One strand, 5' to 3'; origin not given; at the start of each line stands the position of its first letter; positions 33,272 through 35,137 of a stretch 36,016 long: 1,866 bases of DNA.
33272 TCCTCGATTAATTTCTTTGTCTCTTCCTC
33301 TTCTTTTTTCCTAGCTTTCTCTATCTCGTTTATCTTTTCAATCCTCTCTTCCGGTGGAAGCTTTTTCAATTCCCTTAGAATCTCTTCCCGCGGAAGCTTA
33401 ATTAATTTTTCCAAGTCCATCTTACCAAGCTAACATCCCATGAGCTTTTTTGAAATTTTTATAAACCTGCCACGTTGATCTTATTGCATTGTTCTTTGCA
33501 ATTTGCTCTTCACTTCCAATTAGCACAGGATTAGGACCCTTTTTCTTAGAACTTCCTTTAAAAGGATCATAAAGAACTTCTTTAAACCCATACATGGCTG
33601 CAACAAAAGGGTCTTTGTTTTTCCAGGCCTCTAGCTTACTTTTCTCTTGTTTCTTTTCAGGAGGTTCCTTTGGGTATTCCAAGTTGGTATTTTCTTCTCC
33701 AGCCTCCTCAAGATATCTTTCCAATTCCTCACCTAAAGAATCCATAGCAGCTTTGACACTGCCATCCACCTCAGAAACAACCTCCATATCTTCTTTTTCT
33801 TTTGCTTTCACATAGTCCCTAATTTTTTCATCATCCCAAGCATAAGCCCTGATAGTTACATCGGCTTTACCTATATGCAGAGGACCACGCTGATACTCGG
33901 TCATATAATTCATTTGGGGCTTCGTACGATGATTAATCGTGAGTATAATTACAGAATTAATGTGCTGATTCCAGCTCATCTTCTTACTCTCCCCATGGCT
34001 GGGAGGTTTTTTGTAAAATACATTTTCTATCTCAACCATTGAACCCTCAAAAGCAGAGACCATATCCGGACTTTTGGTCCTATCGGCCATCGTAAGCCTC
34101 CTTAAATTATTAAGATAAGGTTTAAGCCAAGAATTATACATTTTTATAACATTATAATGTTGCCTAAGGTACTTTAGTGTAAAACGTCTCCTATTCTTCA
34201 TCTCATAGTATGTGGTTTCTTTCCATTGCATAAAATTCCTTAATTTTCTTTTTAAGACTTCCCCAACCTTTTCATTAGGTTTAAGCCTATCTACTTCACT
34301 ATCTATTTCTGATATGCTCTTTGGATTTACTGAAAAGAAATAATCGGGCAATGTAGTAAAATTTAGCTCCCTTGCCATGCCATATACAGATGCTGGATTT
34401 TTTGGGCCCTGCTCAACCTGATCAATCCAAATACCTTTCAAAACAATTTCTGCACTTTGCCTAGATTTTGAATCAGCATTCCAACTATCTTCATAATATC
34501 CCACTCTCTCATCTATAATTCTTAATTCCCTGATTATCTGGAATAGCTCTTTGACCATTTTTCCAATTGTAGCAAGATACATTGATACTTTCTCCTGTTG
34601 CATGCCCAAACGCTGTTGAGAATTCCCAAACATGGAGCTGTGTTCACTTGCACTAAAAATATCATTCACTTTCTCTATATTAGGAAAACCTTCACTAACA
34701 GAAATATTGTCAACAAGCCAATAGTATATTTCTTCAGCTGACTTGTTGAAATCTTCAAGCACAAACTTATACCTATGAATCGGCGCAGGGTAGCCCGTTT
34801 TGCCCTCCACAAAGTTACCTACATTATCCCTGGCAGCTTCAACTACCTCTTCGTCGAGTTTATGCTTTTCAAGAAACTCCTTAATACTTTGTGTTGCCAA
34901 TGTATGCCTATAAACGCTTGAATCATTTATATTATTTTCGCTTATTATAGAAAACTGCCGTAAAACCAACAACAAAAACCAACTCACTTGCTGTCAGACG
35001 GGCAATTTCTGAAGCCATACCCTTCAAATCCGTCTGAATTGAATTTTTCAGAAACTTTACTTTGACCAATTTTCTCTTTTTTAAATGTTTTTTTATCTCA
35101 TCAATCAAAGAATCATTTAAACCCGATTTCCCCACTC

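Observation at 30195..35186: Tightly coupled five-gene operon dominated by uncharacterised proteins (YhbY-like, 521-aa unknown, coiled-coil, split TIM-barrel, methyltransferase)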

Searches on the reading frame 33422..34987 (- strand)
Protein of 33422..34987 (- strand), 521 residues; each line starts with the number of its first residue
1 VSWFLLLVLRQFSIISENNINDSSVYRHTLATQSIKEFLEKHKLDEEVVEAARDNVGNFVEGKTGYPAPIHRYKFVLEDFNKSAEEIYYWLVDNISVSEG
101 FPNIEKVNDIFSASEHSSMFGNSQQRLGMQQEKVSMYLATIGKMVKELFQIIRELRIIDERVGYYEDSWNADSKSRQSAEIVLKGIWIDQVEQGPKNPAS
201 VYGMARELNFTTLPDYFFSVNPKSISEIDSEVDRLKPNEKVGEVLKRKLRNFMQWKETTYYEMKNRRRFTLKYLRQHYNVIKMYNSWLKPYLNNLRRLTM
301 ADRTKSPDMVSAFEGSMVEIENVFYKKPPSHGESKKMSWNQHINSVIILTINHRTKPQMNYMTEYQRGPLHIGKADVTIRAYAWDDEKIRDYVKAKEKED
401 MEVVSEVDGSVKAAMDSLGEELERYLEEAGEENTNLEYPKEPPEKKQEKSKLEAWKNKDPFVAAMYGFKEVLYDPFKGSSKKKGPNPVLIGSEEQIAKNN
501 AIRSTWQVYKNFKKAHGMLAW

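Call 3: search_protein_families(library=pfam, proteins=[window:33422-34987:-], max_evalue=0.1)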
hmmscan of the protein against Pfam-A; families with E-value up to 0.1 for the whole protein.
window:33422-34987:- (521 aa): 1 family
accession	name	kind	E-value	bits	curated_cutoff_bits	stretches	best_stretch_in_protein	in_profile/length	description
PF05053.19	Menin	-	0.011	14.5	23.6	1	370-467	412-506/678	Menin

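Call 4: search_protein_families(library=ncbifam, proteins=[window:33422-34987:-], max_evalue=0.1)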
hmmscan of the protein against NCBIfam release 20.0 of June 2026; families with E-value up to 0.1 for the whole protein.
window:33422-34987:- (521 aa): 0 families

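Call 9: find_homologous_proteins(query=window:33422-34987:-)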
Query window:33422-34987:- (521 aa): 1298 proteins with E <= 0.001 among 8000 candidates; the best 120 are listed.
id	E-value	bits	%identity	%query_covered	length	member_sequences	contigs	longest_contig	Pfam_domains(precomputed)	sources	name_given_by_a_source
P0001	0.0e+0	1111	100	94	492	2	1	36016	-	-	-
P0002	1.8e-253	860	75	93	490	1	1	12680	-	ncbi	-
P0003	2.2e-253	860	77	95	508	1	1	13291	-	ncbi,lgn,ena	-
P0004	3.6e-251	852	76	94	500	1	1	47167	-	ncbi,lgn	ncbi:MAG: hypothetical protein ACOCQG_01410 [Candidatus Nanoarchaeia archaeon]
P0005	7.9e-245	831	74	94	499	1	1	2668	-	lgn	-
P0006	2.4e-219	747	68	94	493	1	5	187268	-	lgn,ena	-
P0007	1.1e-216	738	66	94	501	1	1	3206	-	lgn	-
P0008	2.3e-213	728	66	94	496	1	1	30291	-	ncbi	ncbi:MAG: hypothetical protein ACQESF_03170 [Nanobdellota archaeon]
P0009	6.1e-211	720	65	93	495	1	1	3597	-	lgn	-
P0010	9.2e-210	716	65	93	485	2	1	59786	-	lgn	-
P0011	2.4e-207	708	65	92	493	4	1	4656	-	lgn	-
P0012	4.9e-205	700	63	94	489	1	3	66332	-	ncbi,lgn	ncbi:MAG: hypothetical protein ACOC3X_01905 [Nanoarchaeota archaeon]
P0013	5.2e-202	690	62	93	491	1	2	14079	-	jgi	jgi:hypothetical protein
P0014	9.0e-198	676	61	93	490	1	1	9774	-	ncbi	-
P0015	6.0e-189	647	61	93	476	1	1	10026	-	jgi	jgi:hypothetical protein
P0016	6.7e-189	647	60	93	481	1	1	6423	-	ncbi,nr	ncbi:hypothetical protein JXB31_03145 [Candidatus Woesearchaeota archaeon]|nr:hypothetical protein [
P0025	5.9e-167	574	54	93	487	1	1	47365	-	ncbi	-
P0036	2.2e-163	563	53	93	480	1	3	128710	-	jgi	-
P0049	2.6e-161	556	55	93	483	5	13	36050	-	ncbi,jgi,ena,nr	ncbi:hypothetical protein J4434_04890 [Candidatus Woesearchaeota archaeon]|nr:hypothetical protein [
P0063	1.4e-158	547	51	93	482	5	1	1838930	-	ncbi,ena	-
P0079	1.3e-156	540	52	92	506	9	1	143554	-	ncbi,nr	ncbi:hypothetical protein HZC31_00870 [Candidatus Woesearchaeota archaeon]|nr:hypothetical protein [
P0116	1.3e-143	498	49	93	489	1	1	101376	-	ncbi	ncbi:MAG: hypothetical protein ABIC95_04110 [archaeon]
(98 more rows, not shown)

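Call 11: find_encoding_contigs(protein=P0063, flank=8000, max_places=2)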
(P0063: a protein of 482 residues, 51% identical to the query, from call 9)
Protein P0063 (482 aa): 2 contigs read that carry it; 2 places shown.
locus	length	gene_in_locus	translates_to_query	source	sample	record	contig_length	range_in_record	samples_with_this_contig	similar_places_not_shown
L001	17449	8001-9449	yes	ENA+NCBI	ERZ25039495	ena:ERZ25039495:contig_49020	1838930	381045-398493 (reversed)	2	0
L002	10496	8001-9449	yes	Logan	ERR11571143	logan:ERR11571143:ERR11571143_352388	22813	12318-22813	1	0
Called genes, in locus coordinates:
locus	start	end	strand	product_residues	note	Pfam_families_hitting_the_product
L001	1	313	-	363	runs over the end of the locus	PF08014:MATCAP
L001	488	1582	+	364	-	PF00350:Dynamin_N (faint), PF01926:MMR_HSR1, PF02421:FeoB_N, PF16897:MMR_HSR1_Xtn, PF02824:TGS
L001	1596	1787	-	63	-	PF20095:DUF6485 (weak)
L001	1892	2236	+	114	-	PF01981:PTH2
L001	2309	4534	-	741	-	PF01751:Toprim, PF01131:Topoisom_bac, PF01396:Zn_ribbon_Top1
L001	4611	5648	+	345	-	-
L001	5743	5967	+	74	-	PF08984:DUF1858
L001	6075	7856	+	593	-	PF00999:Na_H_Exchanger, PF02254:TrkA_N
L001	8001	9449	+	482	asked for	-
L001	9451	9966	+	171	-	-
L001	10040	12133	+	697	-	PF01261:AP_endonuc_2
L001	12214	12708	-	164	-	PF02643:DUF192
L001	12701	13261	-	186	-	-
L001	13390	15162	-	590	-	PF04675:DNA_ligase_A_N, PF01068:DNA_ligase_A_M, PF04679:DNA_ligase_A_C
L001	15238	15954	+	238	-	PF00881:Nitroreductase, PF14512:TM1586_NiRdase (faint), PF00881:Nitroreductase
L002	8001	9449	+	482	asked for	-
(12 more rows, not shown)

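Call 12: find_encoding_contigs(protein=P0116, flank=8000, max_places=2)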
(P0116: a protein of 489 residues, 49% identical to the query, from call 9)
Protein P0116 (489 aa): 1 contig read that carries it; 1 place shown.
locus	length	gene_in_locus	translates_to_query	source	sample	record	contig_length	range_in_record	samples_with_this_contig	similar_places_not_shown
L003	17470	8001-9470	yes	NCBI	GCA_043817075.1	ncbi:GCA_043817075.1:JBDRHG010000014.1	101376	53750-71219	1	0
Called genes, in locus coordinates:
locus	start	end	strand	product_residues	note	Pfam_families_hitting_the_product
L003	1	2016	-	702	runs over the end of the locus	PF13522:GATase_6, PF13537:GATase_7, PF00733:Asn_synthase, PF24167:DUF7411, PF00733:Asn_synthase, PF01902:Diphthami_syn_2_N, PF28410:Diphthami_syn_2_C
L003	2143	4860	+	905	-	PF00690:Cation_ATPase_N, PF00122:E1-E2_ATPase, PF13246:Cation_ATPase, PF00702:Hydrolase, PF08282:Hydrolase_3 (faint), PF00689:Cation_ATPase_C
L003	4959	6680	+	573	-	PF00999:Na_H_Exchanger, PF02254:TrkA_N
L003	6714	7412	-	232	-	PF00404:Dockerin_1 (faint)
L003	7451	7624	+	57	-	-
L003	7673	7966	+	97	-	PF01985:CRS1_YhbY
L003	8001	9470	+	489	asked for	-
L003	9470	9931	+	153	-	-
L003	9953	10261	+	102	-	-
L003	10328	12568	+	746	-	PF01261:AP_endonuc_2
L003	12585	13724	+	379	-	-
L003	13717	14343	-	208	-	PF01047:MarR (weak), PF01982:CTP-dep_RFKase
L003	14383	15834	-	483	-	PF02386:TrkH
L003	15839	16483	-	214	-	PF02254:TrkA_N, PF13241:NAD_binding_7 (weak), PF02080:TrkA_C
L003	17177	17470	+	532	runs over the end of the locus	PF12450:vWF_A, PF00092:VWA, PF13519:VWA_2, PF13768:VWA_3, PF12034:YfbK_C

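Call 15: search_solved_structures(query=A1, max_evalue=10)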
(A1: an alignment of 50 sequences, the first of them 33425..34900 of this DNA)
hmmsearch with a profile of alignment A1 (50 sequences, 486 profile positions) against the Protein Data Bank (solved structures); distinct sequences matched with E-value up to 10: 1.
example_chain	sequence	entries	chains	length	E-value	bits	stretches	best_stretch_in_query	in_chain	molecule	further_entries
6jlc_A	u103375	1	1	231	0.14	14.2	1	93-159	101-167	CAMP factor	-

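Call 17: search_protein_families(library=phrogs, proteins=[window:33425-34900:-], max_evalue=0.1)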
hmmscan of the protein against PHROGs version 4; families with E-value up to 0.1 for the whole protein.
window:33425-34900:- (492 aa): 0 families

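Call 23: predict_structure(alignment_id=A1)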
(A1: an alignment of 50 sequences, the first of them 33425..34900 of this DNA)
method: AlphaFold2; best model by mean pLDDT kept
length: 492 residues; sequences in the alignment: 50
mean_pLDDT: 76.0   pTM: 0.54
mean pLDDT of the five models: 76.0, 75.8, 75.4, 75.2, 75.1
residues with pLDDT >= 90: 159; 70-90: 173; 50-70: 88; < 50: 72
segments of 3 or more residues with pLDDT < 50: 82-98, 271-277, 279-286, 331-340, 410-413, 438-441, 443-453
pLDDT, mean of each block of 10 residues (from residue 1): 69 89 82 88 88 77 92 83 40 47 73 86 93 93 90 91 78 81 89 91 90 91 94 93 89 74 56 46 53 91 72 94 70 47 77 95 82 57 67 82 56 49 50 51 43 67 92 94 86 59
secondary structure, 60 per line:
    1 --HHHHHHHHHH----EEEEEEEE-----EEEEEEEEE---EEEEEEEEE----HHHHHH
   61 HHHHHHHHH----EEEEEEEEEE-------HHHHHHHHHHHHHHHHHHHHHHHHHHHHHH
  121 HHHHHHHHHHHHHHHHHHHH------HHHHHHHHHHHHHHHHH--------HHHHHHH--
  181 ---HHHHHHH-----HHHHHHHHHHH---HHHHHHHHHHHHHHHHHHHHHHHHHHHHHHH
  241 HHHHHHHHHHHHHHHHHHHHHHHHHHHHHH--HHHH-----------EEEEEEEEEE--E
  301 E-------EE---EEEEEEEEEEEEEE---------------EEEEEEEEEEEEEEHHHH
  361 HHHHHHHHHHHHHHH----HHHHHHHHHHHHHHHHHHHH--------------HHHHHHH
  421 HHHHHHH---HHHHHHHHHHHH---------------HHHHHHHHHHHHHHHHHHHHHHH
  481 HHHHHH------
elements in order: H3-12 E17-24 E30-38 E42-50 H55-69 E74-83 H91-140 H147-163 H172-178 H184-190 H196-206 H210-270 H273-276 E288-297 E314-327 E343-356 H357-375 H380-399 H414-427 H431-442 H458-486

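Call 25: fold_search(model_id=the predicted structure, library=pdb)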
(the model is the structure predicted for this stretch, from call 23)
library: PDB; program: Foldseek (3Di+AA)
matches with E <= 10: 545; with E <= 0.001: 0
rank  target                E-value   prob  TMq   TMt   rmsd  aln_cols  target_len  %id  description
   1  3h3q_A                1.4e-01  0.11  0.07  0.13  19.2       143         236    8  Crystal structure of the CERT START domain in complex with HPA-13 (released 2010-03-02)
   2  6zre_B                1.4e-01  0.06  0.09  0.10  32.4       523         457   10  Deciphering the role of the channel constrictions in the opening mechanism of MexAB-OprM efflux pump from Pseudomonas  (released 2021-07-28)
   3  2e3n                  1.6e-01  0.05  0.06  0.10  19.5       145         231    8  Crystal structure of CERT START domain in complex with C6-ceramide (P212121) (released 2007-12-18)
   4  4ckg_B                1.9e-01  0.07  0.09  0.12  39.8       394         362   10  Helical reconstruction of ACAP1(BAR-PH domain) decorated membrane tubules by cryo-electron microscopy (released 2014-10-15)
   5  8i4v_B                2.1e-01  0.28  0.12  0.21  14.7       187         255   13  Cryo-EM structure of 5-subunit Smc5/6 arm region (released 2024-06-26)
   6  3ron_A                2.1e-01  0.25  0.07  0.14  10.5        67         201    1  Crystal Structure and Hemolytic Activity of the Cyt1Aa Toxin from Bacillus thuringiensis subsp. israelensis (released 2011-10-12)
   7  6t14                  2.1e-01  0.10  0.07  0.12  11.1        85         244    6  Native structure of mosquitocidal Cyt1A protoxin obtained by Serial Femtosecond Crystallography on in vivo grown crystal (released 2020-10-14)
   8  2e3p_A                2.2e-01  0.07  0.07  0.12  21.1       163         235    8  Crystal structure of CERT START domain in complex with C16-cearmide (P1) (released 2007-12-18)
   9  4tko                  2.4e-01  0.13  0.14  0.19  26.1       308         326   12  Structure of the periplasmic adaptor protein EmrA (released 2014-07-09)
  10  6qhd_B                2.4e-01  0.12  0.12  0.12  31.6       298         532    9  Lysine acetylated and tyrosine phosphorylated STAT3 in a complex with DNA (released 2019-06-19)
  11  9zfo_S                2.4e-01  0.05  0.09  0.10  32.1       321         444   10  Cryo-EM Structure of Human STAT2-USP18-ISG15 Complex (released 2026-03-18)
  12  5jql_K                2.7e-01  0.08  0.07  0.14  20.9       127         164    9  Crystal Structure of Phosphatidic acid Transporter Ups1/Mdm35 Void of Bound Phospholipid from Saccharomyces Cerevisiae (released 2017-07-12)
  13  3mpx                  2.7e-01  0.04  0.08  0.11  27.2       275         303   15  Crystal structure of the DH and PH-1 domains of human FGD5 (released 2010-06-23)
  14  9rn6_A                3.0e-01  0.15  0.11  0.22  30.8       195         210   14  Crystal structure of a protein mimic of SARS-CoV-2 spike's HR1 domain in complex with two nanobodies bound to differen (released 2026-01-21)
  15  1cby                  3.1e-01  0.07  0.07  0.12  14.1       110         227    8  DELTA-ENDOTOXIN (released 1996-10-14)
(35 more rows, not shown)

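Call 28: search_protein_representatives(alignment_id=A1)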
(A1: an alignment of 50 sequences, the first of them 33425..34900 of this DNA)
Query: 50 sequences, 486 profile positions. Proteins with E-value up to 0.001 (for the whole library): 654; up to 1e-10: 500; up to 1e-30: 304. The best 150 are listed.
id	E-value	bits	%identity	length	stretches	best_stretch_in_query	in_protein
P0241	2.7e-172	590.5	-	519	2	172-486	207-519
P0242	2.4e-162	557.7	-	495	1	13-486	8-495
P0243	7.4e-158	542.9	-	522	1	3-485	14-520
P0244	1.1e-157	542.3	-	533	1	25-486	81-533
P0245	3.6e-156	537.3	-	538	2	2-420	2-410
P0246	1.8e-154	531.7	-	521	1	25-486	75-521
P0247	3.3e-154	530.8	-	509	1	28-486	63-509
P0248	5.3e-154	530.2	-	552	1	20-486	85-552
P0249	7.2e-154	529.7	-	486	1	5-486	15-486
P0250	1.3e-152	525.6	-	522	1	14-486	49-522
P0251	1.5e-150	518.7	-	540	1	26-486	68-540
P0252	9.8e-150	516.1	-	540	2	1-463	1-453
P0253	1.6e-149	515.4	-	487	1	30-486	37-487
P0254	1.0e-148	512.7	-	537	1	13-486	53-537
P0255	1.8e-147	508.6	-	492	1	3-486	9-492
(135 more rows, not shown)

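Call 29: find_related_loci(query=A1, collection=genome_contigs, flank=7000)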
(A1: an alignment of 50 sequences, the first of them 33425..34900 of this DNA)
Query A1 (492 aa) in genome_contigs; peptide patterns used: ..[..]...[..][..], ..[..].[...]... (x = any residue, [..] = any of these).
338 stretches matched a pattern; 268 encode a relative of the query (tblastn E <= 1e-3); the best 80 are kept; 80 distinct loci.
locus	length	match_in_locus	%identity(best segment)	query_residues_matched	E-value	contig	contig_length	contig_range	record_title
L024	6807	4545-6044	77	1-492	0e+0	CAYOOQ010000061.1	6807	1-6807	MAG TPA_asm: uncultured Methanosarcinales archaeon isolate binchicken_co32_389 genome assembly, contig: NODE_20194_lengt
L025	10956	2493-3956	66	4-492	0e+0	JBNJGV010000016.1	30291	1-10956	MAG: Nanobdellota archaeon isolate Y22_30dBSe2.bin.106 NODE_629_length_30291_cov_39.910539, whole genome shotgun sequenc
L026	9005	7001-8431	65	15-492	0e+0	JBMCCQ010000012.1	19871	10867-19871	MAG: Candidatus Nanoarchaeia archaeon isolate C1M08_54 NODE_1433_length_19871_cov_9.566613, whole genome shotgun sequenc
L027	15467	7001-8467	64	1-492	0e+0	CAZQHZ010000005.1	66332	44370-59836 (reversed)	MAG TPA_asm: uncultured Methanosarcinales archaeon isolate SRP252850_co1_390 genome assembly, contig: NODE_472_length_66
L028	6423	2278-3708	60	8-492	0e+0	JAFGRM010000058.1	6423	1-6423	MAG: Candidatus Woesearchaeota archaeon isolate Zod_Metabat.828 k87_9069182, whole genome shotgun sequence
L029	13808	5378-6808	55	8-492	4e-180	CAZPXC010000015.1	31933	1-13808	MAG TPA_asm: uncultured Methanosarcinales archaeon isolate binchicken_co151_549 genome assembly, contig: NODE_1796_lengt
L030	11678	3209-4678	53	1-492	4e-174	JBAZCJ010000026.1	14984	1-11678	MAG: Candidatus Woesearchaeota archaeon isolate SO_2017_GW1_134 NODE_14870_length_14984_cov_0.954634_OW334_2017, whole g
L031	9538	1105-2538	55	8-492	6e-171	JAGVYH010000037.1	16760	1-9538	Candidatus Woesearchaeota archaeon isolate RIFCSPHIGHO2_02_FULL_33_21 rifcsphigho2_02_scaffold_31552, whole genome shotg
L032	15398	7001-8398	52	16-492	1e-170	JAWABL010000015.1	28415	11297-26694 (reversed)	MAG: Candidatus Woesearchaeota archaeon isolate JZ-4_201808_bins_108 JZ-4_201808_bins_108_scaffold_15, whole genome shot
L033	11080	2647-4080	54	8-492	7e-170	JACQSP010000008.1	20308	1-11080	MAG: Candidatus Woesearchaeota archaeon isolate NC_groundwater_1388_Ag_S-0.2um_34_95 S_p2_S4_coassembly_k141_492922, who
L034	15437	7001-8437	52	12-492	8e-168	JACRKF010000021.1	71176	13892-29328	MAG: Candidatus Woesearchaeota archaeon isolate NC_groundwater_1848_Pr3_B-0.1um_32_11 SR-2_scaffold_141_1145185, whole g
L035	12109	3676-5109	52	8-492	2e-167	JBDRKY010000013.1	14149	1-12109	MAG: Candidatus Woesearchaeota archaeon isolate MEGAHIT-group-1.746 k141_4482408, whole genome shotgun sequence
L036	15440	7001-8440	52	1-492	1e-167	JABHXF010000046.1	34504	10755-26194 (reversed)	MAG: Candidatus Woesearchaeota archaeon isolate SI047_bin3 k141_1193382, whole genome shotgun sequence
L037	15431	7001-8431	51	9-492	3e-166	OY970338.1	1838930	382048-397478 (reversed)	MAG: uncultured Candidatus Woesearchaeota archaeon isolate MFD02416.bin.c.18 genome assembly, chromosome: 1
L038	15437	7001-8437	52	8-492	2e-165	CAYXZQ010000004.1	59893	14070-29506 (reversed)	MAG TPA_asm: uncultured Methanosarcinales archaeon isolate SRP214966_co3_191 genome assembly, contig: NODE_311_length_59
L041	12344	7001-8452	51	8-492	9e-162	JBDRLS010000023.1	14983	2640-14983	MAG: Nanoarchaeota archaeon isolate MEGAHIT-group-1.791 k141_8918610, whole genome shotgun sequence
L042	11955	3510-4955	51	7-492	5e-161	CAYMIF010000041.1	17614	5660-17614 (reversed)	MAG TPA_asm: uncultured Methanosarcinales archaeon isolate SRP141376_co4_74 genome assembly, contig: NODE_5534_length_17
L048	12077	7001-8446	52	5-492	7e-153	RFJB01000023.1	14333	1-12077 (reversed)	MAG: Candidatus Woesearchaeota archaeon isolate J091 k99_268666, whole genome shotgun sequence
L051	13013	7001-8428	49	8-492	3e-150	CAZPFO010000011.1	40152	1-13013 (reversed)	MAG TPA_asm: uncultured Methanosarcinales archaeon isolate binchicken_co121_309 genome assembly, contig: NODE_393_length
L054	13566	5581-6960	51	8-492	3e-149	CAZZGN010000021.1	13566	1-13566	MAG TPA_asm: uncultured Methanosarcinales archaeon isolate SRP104257_co1_4 genome assembly, contig: NODE_3113_length_135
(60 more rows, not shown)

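Call 32: search_protein_families(library=pfam, alignment_id=A1, max_evalue=1)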
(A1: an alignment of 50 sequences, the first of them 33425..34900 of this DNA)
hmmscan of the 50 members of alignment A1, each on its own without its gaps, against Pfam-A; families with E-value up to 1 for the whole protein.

A. member 1, window:33425-34900:- (492 aa): 1 family
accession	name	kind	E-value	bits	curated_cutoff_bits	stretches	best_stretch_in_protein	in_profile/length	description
PF05053.19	Menin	-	0.011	14.6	23.6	1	341-438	412-506/678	Menin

B. families by the number of members that match (of 50 scanned): 37 families (the first 25 are shown)
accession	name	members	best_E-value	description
PF05103.18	DivIVA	18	0.0092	DivIVA protein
PF19025.5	DUF5751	11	0.00099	Family of unknown function (DUF5751)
PF21689.3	TorS_sensor_domain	4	0.13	Sensor protein TorS, sensor domain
PF15701.10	DUF4668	3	0.0061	Domain of unknown function (DUF4668)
PF11212.13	DUF2999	3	0.017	Protein of unknown function (DUF2999)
PF16865.10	GST_C_5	3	0.02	Glutathione S-transferase, C-terminal domain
PF20026.4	DUF6434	3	0.046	Domain of unknown function (DUF6434)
PF17111.11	PigL_N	2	0.07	Pigment biosynthesis cluster protein PigL N-terminal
PF16677.11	GP3_package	2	0.075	DNA-packaging protein gp3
PF14969.11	DUF4508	2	0.096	Domain of unknown function (DUF4508)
PF04837.17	MbeB_N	2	0.18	MbeB-like, N-term conserved region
PF12998.12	ING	2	0.36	Inhibitor of growth proteins N-terminal histone-binding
PF05053.19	Menin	1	0.011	Menin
PF10786.14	HI_0552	1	0.014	HI_0552 protein family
PF11506.14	DUF3217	1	0.025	Protein of unknown function (DUF3217)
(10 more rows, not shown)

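Call 35: search_protein_families(library=pfam, proteins=[P0002, P0006, P0012, P0016, P0025, P0036, P0049, P0063, P0079, P0116], max_evalue=1)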
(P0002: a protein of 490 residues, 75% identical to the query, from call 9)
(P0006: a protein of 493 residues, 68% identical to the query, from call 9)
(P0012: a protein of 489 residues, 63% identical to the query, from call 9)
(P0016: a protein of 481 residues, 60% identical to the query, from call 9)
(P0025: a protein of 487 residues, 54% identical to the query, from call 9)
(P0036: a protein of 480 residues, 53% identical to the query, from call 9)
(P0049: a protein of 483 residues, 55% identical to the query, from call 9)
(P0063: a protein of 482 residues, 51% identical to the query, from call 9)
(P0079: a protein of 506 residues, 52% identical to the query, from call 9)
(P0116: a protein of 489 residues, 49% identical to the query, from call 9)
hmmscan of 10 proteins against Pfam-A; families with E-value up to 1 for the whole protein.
P0002 (490 aa): 1 family
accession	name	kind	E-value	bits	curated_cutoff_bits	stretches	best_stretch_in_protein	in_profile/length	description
PF10664.14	NdhM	-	0.15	12.8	27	1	349-406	37-92/107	Cyanobacterial and plastid NDH-1 subunit M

P0006 (493 aa): 2 families
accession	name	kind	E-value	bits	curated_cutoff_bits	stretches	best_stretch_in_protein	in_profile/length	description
PF14969.11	DUF4508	-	0.15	12.8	27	0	188-236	28-77/97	Domain of unknown function (DUF4508)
PF00921.22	Lipoprotein_2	-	0.35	10.8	22.6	1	365-485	18-124/298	Borrelia lipoprotein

P0012 (489 aa): 0 families

P0016 (481 aa): 3 families
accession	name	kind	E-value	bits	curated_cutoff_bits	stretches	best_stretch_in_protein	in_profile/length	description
PF19025.5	DUF5751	-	0.0015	18.8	27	1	342-395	53-107/116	Family of unknown function (DUF5751)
PF10280.14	Med11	-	0.034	15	26.9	1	367-427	2-58/120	Mediator complex protein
PF10281.14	Ish1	-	0.34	11.7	26.6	0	388-417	7-36/37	Putative nuclear envelope organisation protein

P0025 (487 aa): 1 family
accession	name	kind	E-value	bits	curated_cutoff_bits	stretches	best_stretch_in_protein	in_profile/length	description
PF20026.4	DUF6434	-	0.056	13.9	26.8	1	227-258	16-47/64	Domain of unknown function (DUF6434)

P0036 (480 aa): 0 families

P0049 (483 aa): 2 families
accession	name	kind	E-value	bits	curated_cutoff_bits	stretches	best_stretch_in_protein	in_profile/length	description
PF19025.5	DUF5751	-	0.033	14.5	27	1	345-397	55-108/116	Family of unknown function (DUF5751)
PF16722.10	SAPIS-gp6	-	0.049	14.5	27.4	1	354-395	9-50/72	Pathogenicity island protein gp6 in Staphylococcus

P0063 (482 aa): 3 families
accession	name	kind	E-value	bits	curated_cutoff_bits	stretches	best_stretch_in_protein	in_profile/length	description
PF16865.10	GST_C_5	-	0.02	15.9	27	0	101-122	2-23/108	Glutathione S-transferase, C-terminal domain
PF05103.18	DivIVA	-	0.14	12.6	28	1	95-136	16-54/131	DivIVA protein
PF21689.3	TorS_sensor_domain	-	0.16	11.9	27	1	80-148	52-120/275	Sensor protein TorS, sensor domain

P0079 (506 aa): 2 families
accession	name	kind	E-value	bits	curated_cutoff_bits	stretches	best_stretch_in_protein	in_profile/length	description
PF15701.10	DUF4668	-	0.03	14.6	27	1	278-345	4-72/162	Domain of unknown function (DUF4668)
PF05103.18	DivIVA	-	0.045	14.1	28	1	102-151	16-62/131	DivIVA protein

P0116 (489 aa): 0 families

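Call 41: fold_search(model_id=the predicted structure, library=viral)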
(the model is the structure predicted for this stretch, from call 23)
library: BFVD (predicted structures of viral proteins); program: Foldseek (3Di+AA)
matches with E <= 10: 726; with E <= 0.001: 0
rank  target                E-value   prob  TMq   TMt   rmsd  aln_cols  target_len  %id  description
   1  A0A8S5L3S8            6.6e-03  0.25  0.12  0.14  25.6       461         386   10  Maturation protein [ssRNA phage SRR5208570_4]
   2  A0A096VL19            1.0e-02  0.14  0.11  0.06  30.8       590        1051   10  M23ase beta-sheet core domain-containing protein [Synechococcus phage S-CBP2]
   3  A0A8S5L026            1.2e-02  0.12  0.10  0.11  26.2       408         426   10  Maturation protein [ssRNA phage SRR5467139_2]
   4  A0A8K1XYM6            2.0e-02  0.13  0.12  0.12  25.8       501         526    8  (no name in the UniProt tables at hand)
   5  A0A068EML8            2.2e-02  0.10  0.11  0.12  26.1       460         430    7  Maturation/attachment protein [Marine phage EC]
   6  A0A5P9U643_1          2.8e-02  0.18  0.14  0.08  28.6       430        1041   11  (no name in the UniProt tables at hand)
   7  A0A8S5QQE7            3.9e-02  0.18  0.12  0.05  32.5       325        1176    8  Tail protein [Siphoviridae sp. ctE6L85]
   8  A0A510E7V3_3          4.1e-02  0.14  0.11  0.06  44.3       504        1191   10  (no name in the UniProt tables at hand)
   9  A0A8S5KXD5            4.6e-02  0.09  0.09  0.12  25.6       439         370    8  Maturation protein [ssRNA phage ESE021]
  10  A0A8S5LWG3            5.5e-02  0.28  0.19  0.20  26.8       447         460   10  Internal head protein [Myoviridae sp. cto1k8]
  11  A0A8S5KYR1            5.5e-02  0.06  0.09  0.11  23.8       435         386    8  Maturation protein [ssRNA phage Gephyllon.1_14]
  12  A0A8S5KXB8            6.8e-02  0.10  0.13  0.15  23.4       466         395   10  Maturation protein [ssRNA phage AIN001]
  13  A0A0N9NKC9            7.2e-02  0.51  0.14  0.06  20.6       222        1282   13  (no name in the UniProt tables at hand)
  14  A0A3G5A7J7            7.2e-02  0.10  0.08  0.14  21.5       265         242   12  Uncharacterized protein [Hyperionvirus sp.]
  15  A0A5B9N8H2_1          8.5e-02  0.14  0.13  0.07  24.6       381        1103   12  (no name in the UniProt tables at hand)
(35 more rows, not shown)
